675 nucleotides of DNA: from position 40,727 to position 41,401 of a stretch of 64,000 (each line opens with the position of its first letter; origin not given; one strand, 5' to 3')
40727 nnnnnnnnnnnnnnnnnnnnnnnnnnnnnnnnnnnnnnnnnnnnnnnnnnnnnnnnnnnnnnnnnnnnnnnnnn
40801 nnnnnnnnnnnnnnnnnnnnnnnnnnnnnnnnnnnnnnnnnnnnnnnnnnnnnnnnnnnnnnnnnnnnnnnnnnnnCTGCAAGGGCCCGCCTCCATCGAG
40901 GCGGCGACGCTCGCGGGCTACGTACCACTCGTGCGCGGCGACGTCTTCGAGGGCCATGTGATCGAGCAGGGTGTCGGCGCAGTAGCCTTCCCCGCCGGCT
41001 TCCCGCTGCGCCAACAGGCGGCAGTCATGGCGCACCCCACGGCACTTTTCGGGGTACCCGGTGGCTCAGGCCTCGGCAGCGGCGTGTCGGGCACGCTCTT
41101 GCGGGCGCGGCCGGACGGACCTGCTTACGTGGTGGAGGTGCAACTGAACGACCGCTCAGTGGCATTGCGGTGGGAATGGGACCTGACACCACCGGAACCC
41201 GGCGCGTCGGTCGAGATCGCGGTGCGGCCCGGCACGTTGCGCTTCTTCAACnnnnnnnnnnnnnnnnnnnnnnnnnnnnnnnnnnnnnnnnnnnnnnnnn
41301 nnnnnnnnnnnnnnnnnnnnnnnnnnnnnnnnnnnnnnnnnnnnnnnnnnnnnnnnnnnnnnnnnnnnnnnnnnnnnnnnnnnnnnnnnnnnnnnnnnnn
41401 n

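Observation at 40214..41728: ABC ATPase homologue with every catalytic motif substituted (Q-loop Q to E, LSGGQ to LSPGE, D-loop SALD to AGVE, H-loop His to Thr) plus a 170-aa acidic Pro-rich disordered tail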

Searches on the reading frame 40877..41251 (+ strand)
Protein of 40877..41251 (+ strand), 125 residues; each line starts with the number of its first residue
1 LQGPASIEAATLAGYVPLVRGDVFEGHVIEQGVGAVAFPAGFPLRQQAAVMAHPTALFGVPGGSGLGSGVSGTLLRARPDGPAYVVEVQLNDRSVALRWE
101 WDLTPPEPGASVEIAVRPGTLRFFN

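Call 26: find_related_loci(query=A2, collection=genome_contigs, flank=6000)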
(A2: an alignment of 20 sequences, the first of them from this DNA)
Query A2 (125 aa) in genome_contigs; peptide patterns used: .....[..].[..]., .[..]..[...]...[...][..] (x = any residue, [..] = any of these).
78 stretches matched a pattern; 33 encode a relative of the query (tblastn E <= 1e-3); 33 distinct loci.
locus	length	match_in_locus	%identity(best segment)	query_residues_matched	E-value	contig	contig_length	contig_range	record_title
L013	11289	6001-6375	84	1-125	8e-67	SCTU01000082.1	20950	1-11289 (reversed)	MAG: Dehalococcoidia bacterium isolate FW305_bin.6 FW305_bin.6-15032, whole genome shotgun sequence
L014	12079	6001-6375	90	1-125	2e-61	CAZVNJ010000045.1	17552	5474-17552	MAG TPA_asm: uncultured Dehalococcoides sp. isolate SRP237561_co1_116 genome assembly, contig: NODE_5490_length_17552_co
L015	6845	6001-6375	85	1-125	2e-57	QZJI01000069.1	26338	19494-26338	MAG: Dehalococcoidia bacterium isolate SURF_43 Ga0104751_1002772, whole genome shotgun sequence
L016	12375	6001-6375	54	1-125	7e-43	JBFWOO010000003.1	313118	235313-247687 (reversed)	MAG: Dehalococcoidia bacterium isolate CA_2019_TPBF_138 NODE_317_length_313118_cov_9.126061_TPBF, whole genome shotgun s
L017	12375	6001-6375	53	1-125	7e-43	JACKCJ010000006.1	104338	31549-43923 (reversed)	MAG: Dehalococcoidia bacterium isolate HK-STAS-CHLO-44 HK-STAS-CHLO-44_6, whole genome shotgun sequence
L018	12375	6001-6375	54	1-125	3e-43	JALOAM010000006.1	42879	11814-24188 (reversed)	MAG: Dehalococcoidia bacterium isolate SO_2017_LW2 bin 160 scaffold_2001_c1_LW138R_2017, whole genome shotgun sequence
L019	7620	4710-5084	52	1-125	2e-40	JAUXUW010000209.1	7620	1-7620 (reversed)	MAG: Dehalococcoidia bacterium isolate C15_concoct.bin.172_sub C15_k141_451214, whole genome shotgun sequence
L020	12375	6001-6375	54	1-125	2e-40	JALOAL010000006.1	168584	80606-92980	MAG: Dehalococcoidia bacterium isolate SO_2017_LW2 bin 159 scaffold_164_c1_LW138R_2017, whole genome shotgun sequence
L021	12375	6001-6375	50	1-125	4e-40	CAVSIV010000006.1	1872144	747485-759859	MAG: uncultured Chloroflexia bacterium isolate MFD01721.bin.2.155 genome assembly, contig: contig_9697, whole genome sho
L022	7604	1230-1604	52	1-125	5e-40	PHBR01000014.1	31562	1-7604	MAG: Chloroflexi bacterium HGW-Chloroflexi-9 bjp_ig2069_scaffold_669, whole genome shotgun sequence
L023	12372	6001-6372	56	1-124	2e-39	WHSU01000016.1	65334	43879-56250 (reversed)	MAG: Dehalococcoidia bacterium isolate Dino_bin15 k141_280598_length_65334_cov_20.0748, whole genome shotgun sequence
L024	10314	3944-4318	52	1-125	4e-39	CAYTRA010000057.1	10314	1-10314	MAG TPA_asm: uncultured Dehalococcoidaceae bacterium isolate SRP263527_co1_137 genome assembly, contig: NODE_5669_length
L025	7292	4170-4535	57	4-125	8e-39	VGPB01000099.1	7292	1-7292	MAG: Chloroflexi bacterium isolate K_Offshore_80m_m2_170 K_Offshore_80m_m2_170_Ga0194132_10019093, whole genome shotgun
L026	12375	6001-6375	51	1-125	9e-39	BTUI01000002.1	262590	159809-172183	MAG: Chloroflexota bacterium AMX-MBFR-23 DNA, sequence02, whole genome shotgun sequence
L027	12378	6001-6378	55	1-125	2e-38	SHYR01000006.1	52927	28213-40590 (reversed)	MAG: Dehalococcoidia bacterium isolate Baikal-deep-G124 BACOMB-C2442, whole genome shotgun sequence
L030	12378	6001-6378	52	1-125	9e-37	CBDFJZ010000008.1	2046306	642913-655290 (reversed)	MAG: Dehalococcoidia bacterium isolate 57ec2a1a-662d-41b8-8a7e-0ee2adc06e76 genome assembly, contig: contig_8, whole gen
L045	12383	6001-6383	53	1-125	2e-16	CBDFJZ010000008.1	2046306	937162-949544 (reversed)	MAG: Dehalococcoidia bacterium isolate 57ec2a1a-662d-41b8-8a7e-0ee2adc06e76 genome assembly, contig: contig_8, whole gen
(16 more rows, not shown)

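Call 59: search_protein_representatives(protein=window:40877-41251:+)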
Query: 125 residues. Proteins with E-value up to 0.001 (for the whole library): 43; up to 1e-10: 35; up to 1e-30: 9. The best 43 are listed.
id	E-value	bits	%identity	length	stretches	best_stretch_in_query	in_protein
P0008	3.7e-63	227.7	86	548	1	1-125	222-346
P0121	7.1e-42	158.9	58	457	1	1-125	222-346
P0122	1.8e-37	144.7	53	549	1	1-125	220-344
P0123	1.2e-35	138.8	85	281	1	51-125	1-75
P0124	3.9e-34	133.9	53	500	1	1-125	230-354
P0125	1.1e-33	132.4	52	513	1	1-125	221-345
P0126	1.6e-33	131.9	57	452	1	3-124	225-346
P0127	4.5e-33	130.4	52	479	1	1-125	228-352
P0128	3.4e-31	124.3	56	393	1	3-124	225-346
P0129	3.5e-29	117.9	-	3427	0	-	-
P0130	3.6e-29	117.8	52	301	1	14-125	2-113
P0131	1.1e-27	112.9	51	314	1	3-124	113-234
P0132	1.5e-27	112.6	51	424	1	3-124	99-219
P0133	3.2e-27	111.5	46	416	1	4-124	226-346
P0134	6.1e-27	110.6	46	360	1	4-124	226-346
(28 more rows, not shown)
